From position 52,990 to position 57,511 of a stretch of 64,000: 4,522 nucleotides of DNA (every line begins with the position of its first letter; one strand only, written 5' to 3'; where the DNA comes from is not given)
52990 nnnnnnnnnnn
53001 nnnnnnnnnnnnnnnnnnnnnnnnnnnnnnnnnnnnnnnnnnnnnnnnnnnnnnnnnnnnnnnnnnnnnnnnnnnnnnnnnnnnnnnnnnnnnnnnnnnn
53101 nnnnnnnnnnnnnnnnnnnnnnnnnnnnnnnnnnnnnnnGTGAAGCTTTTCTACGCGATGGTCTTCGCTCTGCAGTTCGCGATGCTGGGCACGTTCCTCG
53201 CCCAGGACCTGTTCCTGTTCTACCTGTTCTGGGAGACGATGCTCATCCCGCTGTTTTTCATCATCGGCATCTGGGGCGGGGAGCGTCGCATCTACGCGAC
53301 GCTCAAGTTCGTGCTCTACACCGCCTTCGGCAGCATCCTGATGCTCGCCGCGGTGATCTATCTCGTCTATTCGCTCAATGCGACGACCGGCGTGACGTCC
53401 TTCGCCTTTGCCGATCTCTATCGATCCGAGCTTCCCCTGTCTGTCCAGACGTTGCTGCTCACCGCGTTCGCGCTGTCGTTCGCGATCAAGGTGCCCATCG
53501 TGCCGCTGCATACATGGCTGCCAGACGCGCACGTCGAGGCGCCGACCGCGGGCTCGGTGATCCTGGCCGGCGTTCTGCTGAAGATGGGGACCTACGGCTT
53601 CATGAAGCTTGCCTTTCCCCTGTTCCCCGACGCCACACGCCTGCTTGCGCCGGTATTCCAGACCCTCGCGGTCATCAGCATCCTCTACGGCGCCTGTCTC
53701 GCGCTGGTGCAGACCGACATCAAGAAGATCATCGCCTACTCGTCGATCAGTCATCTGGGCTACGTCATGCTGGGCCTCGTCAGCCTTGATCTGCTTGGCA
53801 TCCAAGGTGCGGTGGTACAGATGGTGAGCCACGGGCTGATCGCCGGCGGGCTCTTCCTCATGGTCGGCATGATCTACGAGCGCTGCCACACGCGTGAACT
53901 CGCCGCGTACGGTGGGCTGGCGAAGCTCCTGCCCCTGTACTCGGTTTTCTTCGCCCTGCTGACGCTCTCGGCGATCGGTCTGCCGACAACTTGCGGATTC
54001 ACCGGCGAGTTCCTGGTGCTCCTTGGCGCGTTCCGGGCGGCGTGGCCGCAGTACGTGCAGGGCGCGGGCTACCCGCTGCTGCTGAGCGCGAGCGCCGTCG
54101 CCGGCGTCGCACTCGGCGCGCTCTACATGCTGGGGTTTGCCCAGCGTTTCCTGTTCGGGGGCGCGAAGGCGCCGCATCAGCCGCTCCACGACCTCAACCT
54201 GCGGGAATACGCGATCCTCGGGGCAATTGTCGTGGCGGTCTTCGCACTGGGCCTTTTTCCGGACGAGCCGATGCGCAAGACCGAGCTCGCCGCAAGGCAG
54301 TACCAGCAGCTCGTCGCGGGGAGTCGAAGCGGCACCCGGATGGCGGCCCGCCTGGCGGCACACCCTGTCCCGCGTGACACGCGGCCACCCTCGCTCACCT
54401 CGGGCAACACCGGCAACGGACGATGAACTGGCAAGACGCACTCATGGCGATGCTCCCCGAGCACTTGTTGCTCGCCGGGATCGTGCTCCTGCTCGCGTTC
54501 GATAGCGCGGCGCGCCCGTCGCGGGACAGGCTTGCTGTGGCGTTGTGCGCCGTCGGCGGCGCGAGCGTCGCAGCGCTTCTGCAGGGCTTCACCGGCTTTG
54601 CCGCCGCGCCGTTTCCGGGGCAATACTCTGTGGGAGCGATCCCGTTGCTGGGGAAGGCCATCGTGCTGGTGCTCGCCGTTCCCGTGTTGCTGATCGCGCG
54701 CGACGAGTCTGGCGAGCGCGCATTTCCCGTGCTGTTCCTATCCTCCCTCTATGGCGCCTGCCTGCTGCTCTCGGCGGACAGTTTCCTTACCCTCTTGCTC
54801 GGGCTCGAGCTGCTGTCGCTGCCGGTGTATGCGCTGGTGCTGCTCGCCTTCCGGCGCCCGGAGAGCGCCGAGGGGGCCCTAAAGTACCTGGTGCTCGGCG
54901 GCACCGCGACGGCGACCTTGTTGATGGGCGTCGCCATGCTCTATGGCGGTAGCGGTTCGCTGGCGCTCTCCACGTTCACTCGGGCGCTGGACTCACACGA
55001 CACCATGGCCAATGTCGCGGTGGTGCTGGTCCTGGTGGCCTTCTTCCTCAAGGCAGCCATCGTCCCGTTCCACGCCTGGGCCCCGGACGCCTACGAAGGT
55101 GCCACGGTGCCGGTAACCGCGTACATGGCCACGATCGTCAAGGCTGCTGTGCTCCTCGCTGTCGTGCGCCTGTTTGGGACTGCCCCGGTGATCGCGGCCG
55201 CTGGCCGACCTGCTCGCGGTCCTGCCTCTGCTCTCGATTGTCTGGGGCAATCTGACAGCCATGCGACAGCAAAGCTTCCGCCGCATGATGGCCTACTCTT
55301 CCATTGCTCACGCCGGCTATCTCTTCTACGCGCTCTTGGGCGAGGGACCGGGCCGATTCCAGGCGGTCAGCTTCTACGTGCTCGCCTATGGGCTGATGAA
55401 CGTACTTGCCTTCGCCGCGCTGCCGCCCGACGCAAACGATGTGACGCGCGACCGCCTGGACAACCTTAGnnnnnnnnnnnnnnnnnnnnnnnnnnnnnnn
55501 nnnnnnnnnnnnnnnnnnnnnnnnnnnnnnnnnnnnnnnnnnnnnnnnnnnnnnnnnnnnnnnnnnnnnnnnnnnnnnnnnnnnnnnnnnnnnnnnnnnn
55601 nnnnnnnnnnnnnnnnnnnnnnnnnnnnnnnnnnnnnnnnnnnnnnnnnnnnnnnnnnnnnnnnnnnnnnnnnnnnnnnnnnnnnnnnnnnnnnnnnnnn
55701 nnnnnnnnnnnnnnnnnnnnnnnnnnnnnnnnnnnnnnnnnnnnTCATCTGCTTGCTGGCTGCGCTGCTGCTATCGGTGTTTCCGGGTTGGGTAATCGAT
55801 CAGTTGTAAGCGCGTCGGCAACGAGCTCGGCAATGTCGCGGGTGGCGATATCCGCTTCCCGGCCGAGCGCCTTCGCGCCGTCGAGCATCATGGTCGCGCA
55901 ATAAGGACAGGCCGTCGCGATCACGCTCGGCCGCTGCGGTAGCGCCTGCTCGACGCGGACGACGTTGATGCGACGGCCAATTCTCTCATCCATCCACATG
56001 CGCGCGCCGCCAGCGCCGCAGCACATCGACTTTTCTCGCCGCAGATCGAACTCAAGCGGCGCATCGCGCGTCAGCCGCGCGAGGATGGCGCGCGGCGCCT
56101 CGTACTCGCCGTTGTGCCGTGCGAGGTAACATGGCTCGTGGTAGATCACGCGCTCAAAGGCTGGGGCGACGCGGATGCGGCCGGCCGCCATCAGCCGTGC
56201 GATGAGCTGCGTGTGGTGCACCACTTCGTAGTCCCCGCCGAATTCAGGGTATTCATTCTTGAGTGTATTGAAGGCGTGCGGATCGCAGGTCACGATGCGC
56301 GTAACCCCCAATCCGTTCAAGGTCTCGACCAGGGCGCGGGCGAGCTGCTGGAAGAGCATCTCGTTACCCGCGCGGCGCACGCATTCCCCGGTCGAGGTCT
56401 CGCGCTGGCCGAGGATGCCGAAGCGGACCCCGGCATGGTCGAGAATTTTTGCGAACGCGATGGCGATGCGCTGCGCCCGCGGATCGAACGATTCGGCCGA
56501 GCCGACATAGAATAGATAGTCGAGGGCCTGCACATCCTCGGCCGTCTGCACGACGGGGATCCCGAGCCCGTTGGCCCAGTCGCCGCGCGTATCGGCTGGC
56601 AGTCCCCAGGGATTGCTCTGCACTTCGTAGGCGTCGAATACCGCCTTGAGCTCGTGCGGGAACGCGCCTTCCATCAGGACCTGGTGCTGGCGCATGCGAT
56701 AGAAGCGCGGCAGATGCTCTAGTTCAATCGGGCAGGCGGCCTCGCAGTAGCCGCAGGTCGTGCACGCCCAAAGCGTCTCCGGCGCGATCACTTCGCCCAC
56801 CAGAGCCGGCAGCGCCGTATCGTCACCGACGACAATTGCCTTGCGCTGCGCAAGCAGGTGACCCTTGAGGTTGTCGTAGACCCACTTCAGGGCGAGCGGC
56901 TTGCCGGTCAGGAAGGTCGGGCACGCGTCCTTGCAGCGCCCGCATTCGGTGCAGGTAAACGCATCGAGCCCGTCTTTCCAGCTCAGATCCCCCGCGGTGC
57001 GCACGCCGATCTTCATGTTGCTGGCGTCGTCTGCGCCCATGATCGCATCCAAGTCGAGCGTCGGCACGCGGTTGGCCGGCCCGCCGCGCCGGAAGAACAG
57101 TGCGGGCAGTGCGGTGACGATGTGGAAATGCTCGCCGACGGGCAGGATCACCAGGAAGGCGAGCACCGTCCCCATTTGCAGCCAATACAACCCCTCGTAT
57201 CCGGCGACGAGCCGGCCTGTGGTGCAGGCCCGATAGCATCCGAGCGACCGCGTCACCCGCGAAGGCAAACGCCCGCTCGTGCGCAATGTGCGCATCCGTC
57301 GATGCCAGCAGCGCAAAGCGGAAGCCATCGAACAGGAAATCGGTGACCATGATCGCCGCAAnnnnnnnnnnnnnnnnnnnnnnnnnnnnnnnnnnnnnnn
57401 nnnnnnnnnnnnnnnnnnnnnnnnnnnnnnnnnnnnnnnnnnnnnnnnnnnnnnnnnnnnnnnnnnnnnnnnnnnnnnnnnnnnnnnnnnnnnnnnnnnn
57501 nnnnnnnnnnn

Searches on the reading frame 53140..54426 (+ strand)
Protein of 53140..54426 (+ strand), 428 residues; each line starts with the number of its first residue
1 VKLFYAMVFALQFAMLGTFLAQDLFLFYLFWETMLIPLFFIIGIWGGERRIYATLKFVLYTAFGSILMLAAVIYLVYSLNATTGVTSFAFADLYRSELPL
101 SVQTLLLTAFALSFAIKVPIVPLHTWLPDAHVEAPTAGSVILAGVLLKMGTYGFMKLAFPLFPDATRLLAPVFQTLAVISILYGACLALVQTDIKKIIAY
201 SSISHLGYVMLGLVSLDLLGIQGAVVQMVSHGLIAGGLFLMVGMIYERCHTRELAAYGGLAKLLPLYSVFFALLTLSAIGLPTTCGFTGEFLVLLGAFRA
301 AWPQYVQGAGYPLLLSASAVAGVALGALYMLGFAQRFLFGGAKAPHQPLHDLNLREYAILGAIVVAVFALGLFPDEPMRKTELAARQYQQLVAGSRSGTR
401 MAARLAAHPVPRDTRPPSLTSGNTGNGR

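Call 71: search_protein_families(library=pfam, proteins=[window:53140-54426:+], max_evalue=0.001)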
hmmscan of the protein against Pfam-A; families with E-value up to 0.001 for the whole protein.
window:53140-54426:+ (428 aa): 1 family
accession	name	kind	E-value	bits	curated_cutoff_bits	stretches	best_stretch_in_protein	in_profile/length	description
PF00361.26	Proton_antipo_M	-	3.3e-79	266.6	21.5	1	21-305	1-283/294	NADH:quinone oxidoreductase/Mrp antiporter, TM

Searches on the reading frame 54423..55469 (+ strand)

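Call 71: search_protein_families(library=pfam, proteins=[window:54423-55469:+], max_evalue=0.001)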
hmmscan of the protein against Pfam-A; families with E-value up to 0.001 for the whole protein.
window:54423-55469:+ (348 aa): 1 family
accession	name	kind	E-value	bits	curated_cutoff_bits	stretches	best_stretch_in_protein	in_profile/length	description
PF00361.26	Proton_antipo_M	-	4.8e-27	95.4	21.5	1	118-251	1-137/294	NADH:quinone oxidoreductase/Mrp antiporter, TM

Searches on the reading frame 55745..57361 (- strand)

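Call 70: search_protein_families(library=pfam, proteins=[window:55745-57361:-], max_evalue=0.00001)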
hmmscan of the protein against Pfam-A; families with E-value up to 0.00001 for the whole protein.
window:55745-57361:- (538 aa): 6 families
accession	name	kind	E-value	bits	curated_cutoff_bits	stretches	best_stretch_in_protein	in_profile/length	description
PF02754.22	CCG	-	4.1e-21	75.3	20.6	1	405-492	1-84/85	Cysteine-rich domain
PF13237.11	Fer4_10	-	4.9e-11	42.8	25.5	1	132-211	4-53/53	4Fe-4S dicluster domain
PF13183.11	Fer4_8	-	2.5e-10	41.2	27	1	136-213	4-67/68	4Fe-4S dicluster domain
PF13187.11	Fer4_9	-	9.1e-08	32.5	27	1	137-211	2-48/52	4Fe-4S dicluster domain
PF12838.12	Fer4_7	-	1.2e-07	32.5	27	0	133-149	34-50/52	4Fe-4S dicluster domain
PF13534.11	Fer4_17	-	1.1e-06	29.5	22.2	0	132-149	41-58/61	4Fe-4S dicluster domain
